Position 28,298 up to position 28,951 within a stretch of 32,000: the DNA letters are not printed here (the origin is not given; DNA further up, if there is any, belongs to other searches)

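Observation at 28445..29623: Single ORF fusing a membrane-anchored GDPD phosphodiesterase to a SLOG (DUF2493/YpsA-like) nucleotide-ligand module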

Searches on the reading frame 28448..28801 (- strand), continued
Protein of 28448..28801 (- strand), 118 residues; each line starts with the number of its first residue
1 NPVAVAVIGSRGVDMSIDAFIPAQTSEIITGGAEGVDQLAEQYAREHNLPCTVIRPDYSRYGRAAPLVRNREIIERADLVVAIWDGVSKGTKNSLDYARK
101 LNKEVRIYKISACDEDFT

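Call 62: fold_search(model_id=the predicted structure, library=pdb)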
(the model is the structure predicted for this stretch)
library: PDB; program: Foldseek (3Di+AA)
matches with E <= 10: 1372; with E <= 0.001: 4
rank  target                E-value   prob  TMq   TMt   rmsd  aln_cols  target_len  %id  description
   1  8zva                  2.1e-04  1.00  0.70  0.29   4.6       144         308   17  structure of ShosA from E.coli APEC O1 (released 2025-04-09)
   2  4ljk_G                5.4e-04  1.00  0.74  0.43   4.9       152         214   22  Structural insights into the unique single-stranded DNA binding mode of DNA processing protein A from Helicobacter pyl (released 2014-01-01)
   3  4ljk_D                7.5e-04  1.00  0.73  0.42   5.5       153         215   22  Structural insights into the unique single-stranded DNA binding mode of DNA processing protein A from Helicobacter pyl (released 2014-01-01)
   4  6y01_DDD              8.5e-04  1.00  0.73  0.53   5.9       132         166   18  The structure of the molybdenum cofactor binding protein from the phototrophic bacterium Rippkaea orientalis (released 2020-09-16)
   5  4ljk_F                1.1e-03  1.00  0.71  0.40   4.7       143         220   23  Structural insights into the unique single-stranded DNA binding mode of DNA processing protein A from Helicobacter pyl (released 2014-01-01)
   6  4ljk_B                1.1e-03  1.00  0.73  0.42   4.8       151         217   22  Structural insights into the unique single-stranded DNA binding mode of DNA processing protein A from Helicobacter pyl (released 2014-01-01)
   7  3uqz_A                1.2e-03  1.00  0.77  0.34   4.2       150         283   19  X-ray structure of DNA processing protein A (DprA) from Streptococcus pneumoniae (released 2012-08-29)
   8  4ljl_A                1.6e-03  1.00  0.74  0.42   5.0       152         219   22  Structural insights into the unique single-stranded DNA binding mode of DNA processing protein A from Helicobacter pyl (released 2014-01-01)
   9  3uqz_C                1.8e-03  1.00  0.77  0.34   4.2       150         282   19  X-ray structure of DNA processing protein A (DprA) from Streptococcus pneumoniae (released 2012-08-29)
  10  5mll_A                1.8e-03  1.00  0.64  0.36   6.6       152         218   22  Structure of HpDprA at 1.9 Angstroms resolution (released 2017-12-20)
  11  3maj                  3.0e-03  1.00  0.62  0.23   6.8       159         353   18  Crystal structure of putative DNA processing protein DprA from Rhodopseudomonas palustris CGA009 (released 2010-05-12)
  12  4ljr_A                3.4e-03  1.00  0.71  0.41   4.7       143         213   23  Structural insights into the unique single-stranded DNA binding mode of DNA processing protein A from Helicobacter pyl (released 2014-01-01)
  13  8rqd_C                5.0e-03  1.00  0.53  0.47   7.1       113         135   20  Crystal structure of human DNPH1 mutant-Y24F (released 2024-11-20)
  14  4ljk_A                5.7e-03  1.00  0.66  0.38   5.1       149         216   21  Structural insights into the unique single-stranded DNA binding mode of DNA processing protein A from Helicobacter pyl (released 2014-01-01)
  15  5mll_B                7.5e-03  1.00  0.67  0.37   6.8       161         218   20  Structure of HpDprA at 1.9 Angstroms resolution (released 2017-12-20)
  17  3uqz_B                1.3e-02  1.00  0.76  0.34   4.5       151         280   18  X-ray structure of DNA processing protein A (DprA) from Streptococcus pneumoniae (released 2012-08-29)
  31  6lhx_B                4.1e-02  0.95  0.53  0.19   5.6       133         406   16  Crystal structure of ThsA (released 2020-06-24)
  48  3imk                  7.5e-02  1.00  0.60  0.45   2.3       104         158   19  Crystal structure of Putative molybdenum carrier protein (YP_461806.1) from SYNTROPHUS ACIDITROPHICUS SB at 1.45 A resol (released 2009-08-25)
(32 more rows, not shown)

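Call 67: find_related_loci(query=A5, collection=viral_contigs, flank=4000)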
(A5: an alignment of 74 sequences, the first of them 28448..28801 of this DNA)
Query A5 (118 aa) in viral_contigs; peptide patterns used: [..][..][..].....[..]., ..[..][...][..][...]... (x = any residue, [..] = any of these).
600 stretches matched a pattern (row limit reached: there are more); 145 encode a relative of the query (tblastn E <= 1e-3); the best 80 are kept; 80 distinct loci.
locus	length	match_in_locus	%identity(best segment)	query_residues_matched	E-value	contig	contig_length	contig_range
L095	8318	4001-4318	55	5-110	2e-36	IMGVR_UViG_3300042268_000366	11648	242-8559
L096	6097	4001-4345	51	3-116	3e-34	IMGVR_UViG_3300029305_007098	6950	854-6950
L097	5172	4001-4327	51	3-110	1e-32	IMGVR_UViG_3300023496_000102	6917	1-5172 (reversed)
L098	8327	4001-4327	50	3-110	3e-31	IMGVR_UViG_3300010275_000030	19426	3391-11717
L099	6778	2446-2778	49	3-112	3e-30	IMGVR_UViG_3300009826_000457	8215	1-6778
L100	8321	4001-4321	46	3-108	9e-30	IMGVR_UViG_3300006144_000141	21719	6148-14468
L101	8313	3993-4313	46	3-108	9e-30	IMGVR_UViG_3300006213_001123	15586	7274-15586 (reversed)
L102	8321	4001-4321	49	3-108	3e-29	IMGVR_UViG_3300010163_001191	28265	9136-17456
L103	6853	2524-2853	46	5-107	2e-28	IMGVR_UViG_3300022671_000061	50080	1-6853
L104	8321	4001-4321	44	3-108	2e-28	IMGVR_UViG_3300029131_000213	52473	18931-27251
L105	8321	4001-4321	44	3-108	2e-28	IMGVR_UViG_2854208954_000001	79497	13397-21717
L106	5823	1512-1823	50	5-107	1e-28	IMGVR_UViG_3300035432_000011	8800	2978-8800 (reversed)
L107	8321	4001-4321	44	3-108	2e-28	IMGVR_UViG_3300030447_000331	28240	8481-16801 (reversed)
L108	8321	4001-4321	43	3-108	3e-28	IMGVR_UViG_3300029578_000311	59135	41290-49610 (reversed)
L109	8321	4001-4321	43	3-108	3e-28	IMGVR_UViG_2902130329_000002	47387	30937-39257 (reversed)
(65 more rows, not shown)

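Call 70: search_protein_families(library=phrogs, proteins=[L098:2030-3709:+, L098:799-2037:+, L098:4436-5164:+, L098:5457-6443:+, L100:1955-3682:+, L100:6626-7612:+, L104:931-3201:+, L104:4741-5760:+, L095:1429-2706:+, L095:5378-6334:+], max_evalue=0.00001)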
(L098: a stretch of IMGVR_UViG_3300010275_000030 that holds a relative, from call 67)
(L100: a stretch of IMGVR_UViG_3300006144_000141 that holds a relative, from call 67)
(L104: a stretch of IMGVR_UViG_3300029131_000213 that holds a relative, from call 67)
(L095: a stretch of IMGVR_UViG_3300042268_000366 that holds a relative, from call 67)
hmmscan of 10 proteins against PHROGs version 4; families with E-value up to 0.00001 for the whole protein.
L098:2030-3709:+ (560 aa): 11 families
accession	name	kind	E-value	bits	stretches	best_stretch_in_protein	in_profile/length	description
phrog_38038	-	unknown function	6.3e-153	510.6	2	371-557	206-400/430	-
phrog_116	-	other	5.4e-82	277.3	1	1-552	204-489/779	DNA methyltransferase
phrog_363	-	other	1.3e-45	156.9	1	3-258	52-272/327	DNA methyltransferase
phrog_864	-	DNA, RNA and nucleotide metabolism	4.5e-25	89.3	1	51-353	681-972/1064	DNA primase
phrog_16528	-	other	2.3e-19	70.9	1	392-553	134-218/236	DNA methyltransferase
phrog_16427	-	other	1e-18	68.9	1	432-551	90-167/235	DNA methyltransferase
phrog_26324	-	other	1.2e-13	52.5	1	446-480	133-166/210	DNA methyltransferase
phrog_29583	-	other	1.2e-08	35.2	1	52-252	64-269/468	DNA methyltransferase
phrog_8411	-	unknown function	3.7e-08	34.4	1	375-479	91-186/206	-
phrog_17284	-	unknown function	6.3e-07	29.9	1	394-479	94-177/245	-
phrog_5999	-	other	7.1e-07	30.2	1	8-98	6-103/109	DNA methyltransferase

L098:799-2037:+ (413 aa): 23 families
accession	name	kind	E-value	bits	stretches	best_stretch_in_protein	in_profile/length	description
phrog_498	-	other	1.4e-197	659.1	1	2-409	30-442/633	DNA methyltransferase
phrog_23085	-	unknown function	8.4e-55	185.2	1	284-412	2-135/138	-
phrog_620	-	DNA, RNA and nucleotide metabolism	3.7e-51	175.3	1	1-153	3-149/217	ParB-like partition protein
phrog_15396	-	DNA, RNA and nucleotide metabolism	2e-48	166.4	1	7-150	4-147/258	ParB-like partition nuclease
phrog_67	-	other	7.4e-40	138.7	1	165-383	121-343/743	DNA methyltransferase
phrog_8071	-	DNA, RNA and nucleotide metabolism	5.3e-33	115.8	1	1-211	1-215/389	ParB-like partition protein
phrog_930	-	DNA, RNA and nucleotide metabolism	9.9e-30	105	1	4-145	4-144/223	ParB-like partition protein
phrog_940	-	DNA, RNA and nucleotide metabolism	3.1e-24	86.9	1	5-130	4-127/388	nuclease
phrog_9353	-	unknown function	3.6e-24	87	1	5-152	9-156/245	-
phrog_3008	-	other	6.7e-22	78.9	1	304-388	128-216/244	DNA methyltransferase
phrog_723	-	DNA, RNA and nucleotide metabolism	9.4e-18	65.8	1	2-143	8-150/223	ParB-like partition protein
phrog_18293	-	other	2.9e-14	54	1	308-383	32-107/119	methyltransferase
phrog_4715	-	DNA, RNA and nucleotide metabolism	1e-13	51.6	1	1-107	141-245/630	ParB-like partition protein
phrog_23148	-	unknown function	3.3e-11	44.5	1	317-383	80-146/165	-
phrog_18056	-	DNA, RNA and nucleotide metabolism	8.2e-11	42.4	1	7-108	3-102/387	ParB-like partition nuclease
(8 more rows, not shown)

L098:4436-5164:+ (243 aa): 1 family
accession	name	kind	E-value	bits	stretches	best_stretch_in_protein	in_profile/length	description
phrog_2443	-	other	6.4e-66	224.5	1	5-242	155-423/801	amidoligase enzyme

L098:5457-6443:+ (329 aa): 2 families
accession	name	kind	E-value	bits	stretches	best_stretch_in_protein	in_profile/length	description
phrog_2443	-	other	8.5e-117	392.8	1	11-328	136-418/801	amidoligase enzyme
phrog_7469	-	other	2.8e-11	44.4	1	77-276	35-213/357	amidoligase enzyme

L100:1955-3682:+ (576 aa): 8 families
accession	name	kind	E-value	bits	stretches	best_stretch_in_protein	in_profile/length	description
phrog_38038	-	unknown function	5.1e-151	504.3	1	171-569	1-410/430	-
phrog_116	-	other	5.9e-48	164.7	1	1-569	283-501/779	DNA methyltransferase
phrog_864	-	DNA, RNA and nucleotide metabolism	1.1e-17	64.9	1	2-186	709-887/1064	DNA primase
phrog_363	-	other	3.2e-16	60.4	1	2-153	129-247/327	DNA methyltransferase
phrog_16528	-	other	5.7e-13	50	1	243-571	6-232/236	DNA methyltransferase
phrog_16427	-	other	1.6e-09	38.8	1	463-562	114-173/235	DNA methyltransferase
phrog_26324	-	other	9.6e-08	33.3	1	461-486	142-167/210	DNA methyltransferase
phrog_17284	-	unknown function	8.7e-06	26.2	0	458-485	151-178/245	-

L100:6626-7612:+ (329 aa): 2 families
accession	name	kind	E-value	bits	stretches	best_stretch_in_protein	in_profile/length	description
phrog_2443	-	other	3.2e-110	371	1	10-328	133-416/801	amidoligase enzyme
phrog_7469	-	other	7.6e-10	39.7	1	79-276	35-211/357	amidoligase enzyme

L104:931-3201:+ (757 aa): 10 families
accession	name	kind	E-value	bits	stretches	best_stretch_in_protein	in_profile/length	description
phrog_38038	-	unknown function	3.4e-179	597.2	3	293-496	1-218/430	-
phrog_116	-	other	3.1e-82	278.1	1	12-748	199-490/779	DNA methyltransferase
phrog_363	-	other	2.6e-44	152.7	1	11-226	44-228/327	DNA methyltransferase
phrog_864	-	DNA, RNA and nucleotide metabolism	1.9e-28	100.5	1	67-378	681-983/1064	DNA primase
phrog_16528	-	other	2.4e-27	97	1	458-754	18-224/236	DNA methyltransferase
phrog_16427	-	other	2e-22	81.1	2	643-752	101-173/235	DNA methyltransferase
phrog_26324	-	other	1.4e-10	42.5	1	652-677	141-166/210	DNA methyltransferase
phrog_29583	-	other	1.8e-08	34.6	1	82-145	79-135/468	DNA methyltransferase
phrog_17284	-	unknown function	5.5e-07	30.1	1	641-679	147-180/245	-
phrog_8411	-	unknown function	1.6e-06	29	0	647-677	154-187/206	-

L104:4741-5760:+ (340 aa): 2 families
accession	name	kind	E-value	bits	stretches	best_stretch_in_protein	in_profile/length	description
phrog_2443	-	other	3.1e-116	390.9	1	22-339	136-418/801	amidoligase enzyme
phrog_7469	-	other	4.3e-10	40.5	1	88-285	35-211/357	amidoligase enzyme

L095:1429-2706:+ (426 aa): 22 families
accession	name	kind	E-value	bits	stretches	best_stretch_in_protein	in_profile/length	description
phrog_498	-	other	1.5e-150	503.7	1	1-416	33-441/633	DNA methyltransferase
phrog_620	-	DNA, RNA and nucleotide metabolism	3e-46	159.2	1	1-143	7-148/217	ParB-like partition protein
phrog_9353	-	unknown function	3.7e-37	129.5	1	4-159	12-164/245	-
phrog_67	-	other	1.2e-34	121.5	1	160-394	115-346/743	DNA methyltransferase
phrog_23085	-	unknown function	4.4e-30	105.2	1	294-416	4-131/138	-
phrog_8071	-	DNA, RNA and nucleotide metabolism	7.5e-28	98.9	1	2-210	6-213/389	ParB-like partition protein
phrog_3008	-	other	7.3e-22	78.8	1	314-394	130-214/244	DNA methyltransferase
phrog_723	-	DNA, RNA and nucleotide metabolism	1.9e-21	77.9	1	2-150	12-161/223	ParB-like partition protein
phrog_15396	-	DNA, RNA and nucleotide metabolism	1.3e-14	55.7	1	3-146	4-146/258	ParB-like partition nuclease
phrog_5475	-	unknown function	7.2e-13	49.1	1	4-99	4-92/458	-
phrog_940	-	DNA, RNA and nucleotide metabolism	3.9e-12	47.1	1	1-141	4-141/388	nuclease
phrog_18293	-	other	1e-09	39.4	1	330-393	46-109/119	methyltransferase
phrog_18056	-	DNA, RNA and nucleotide metabolism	3.7e-09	37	1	1-90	1-86/387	ParB-like partition nuclease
phrog_26387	-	DNA, RNA and nucleotide metabolism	5.6e-09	36.8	1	4-156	11-167/252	ParB-like partition nuclease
phrog_2159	-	DNA, RNA and nucleotide metabolism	1.1e-08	35.8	1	3-132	61-202/365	ParB-like partition protein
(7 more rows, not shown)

L095:5378-6334:+ (319 aa): 1 family
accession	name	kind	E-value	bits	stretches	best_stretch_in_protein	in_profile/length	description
phrog_2443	-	other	3.3e-93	314.7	1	20-316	145-416/801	amidoligase enzyme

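Call 77: fold_search(model_id=the predicted structure, library=viral)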
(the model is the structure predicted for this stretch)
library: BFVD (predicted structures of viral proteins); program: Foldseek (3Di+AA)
matches with E <= 10: 981; with E <= 0.001: 63
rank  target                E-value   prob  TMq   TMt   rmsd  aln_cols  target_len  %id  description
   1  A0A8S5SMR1            1.8e-15  1.00  0.89  0.66   2.3       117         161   44  DUF2493 domain-containing protein [Siphoviridae sp. ctvf68]
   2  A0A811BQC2            1.6e-12  1.00  0.83  0.40   2.3       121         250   40  YspA cpYpsA-related SLOG domain-containing protein [Pandoravirus japonicus]
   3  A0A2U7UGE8            2.7e-12  1.00  0.84  0.53   1.9       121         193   38  YspA cpYpsA-related SLOG domain-containing protein [Pandoravirus macleodensis]
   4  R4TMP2                5.8e-12  1.00  0.82  0.81   2.1       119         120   32  DUF2493 domain-containing protein [Halogranum tailed virus 1]
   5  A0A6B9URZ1            6.2e-12  1.00  0.81  0.49   2.1       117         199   42  (no name in the UniProt tables at hand)
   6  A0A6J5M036            7.1e-12  1.00  0.83  0.80   2.1       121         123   35  Mycobacteriophage D29, Gp61 [uncultured Caudovirales phage]
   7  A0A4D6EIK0            8.1e-12  1.00  0.83  0.37   1.8       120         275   38  YspA cpYpsA-related SLOG domain-containing protein [Pandoravirus celtis]
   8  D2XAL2                1.1e-11  1.00  0.82  0.57   3.2       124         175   31  Rossmann-fold nucleotide-binding protein [Marseillevirus marseillevirus]
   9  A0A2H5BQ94            2.0e-11  1.00  0.84  0.48   1.8       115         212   30  DUF2493 domain-containing protein [Vibrio phage Vp_R1]
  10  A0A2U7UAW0            2.6e-11  1.00  0.84  0.57   8.6       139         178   34  YspA cpYpsA-related SLOG domain-containing protein [Pandoravirus quercus]
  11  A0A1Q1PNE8            6.2e-11  1.00  0.82  0.46   2.6       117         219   27  (no name in the UniProt tables at hand)
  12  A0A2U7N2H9            1.8e-10  1.00  0.81  0.68   3.4       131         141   30  Putative guanylate kinase [Pseudomonas phage PspYZU05]
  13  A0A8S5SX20            2.2e-10  1.00  0.85  0.87   1.8       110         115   25  MOLYBDENUM COFACTOR CARRIER PROTEIN COFACTOR, METAL TRANSPORT.6A [Siphoviridae sp. ctZHD14]
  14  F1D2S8                6.6e-10  1.00  0.84  0.19   1.9       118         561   28  (no name in the UniProt tables at hand)
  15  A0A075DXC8            1.9e-09  1.00  0.81  0.74   4.4       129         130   26  (no name in the UniProt tables at hand)
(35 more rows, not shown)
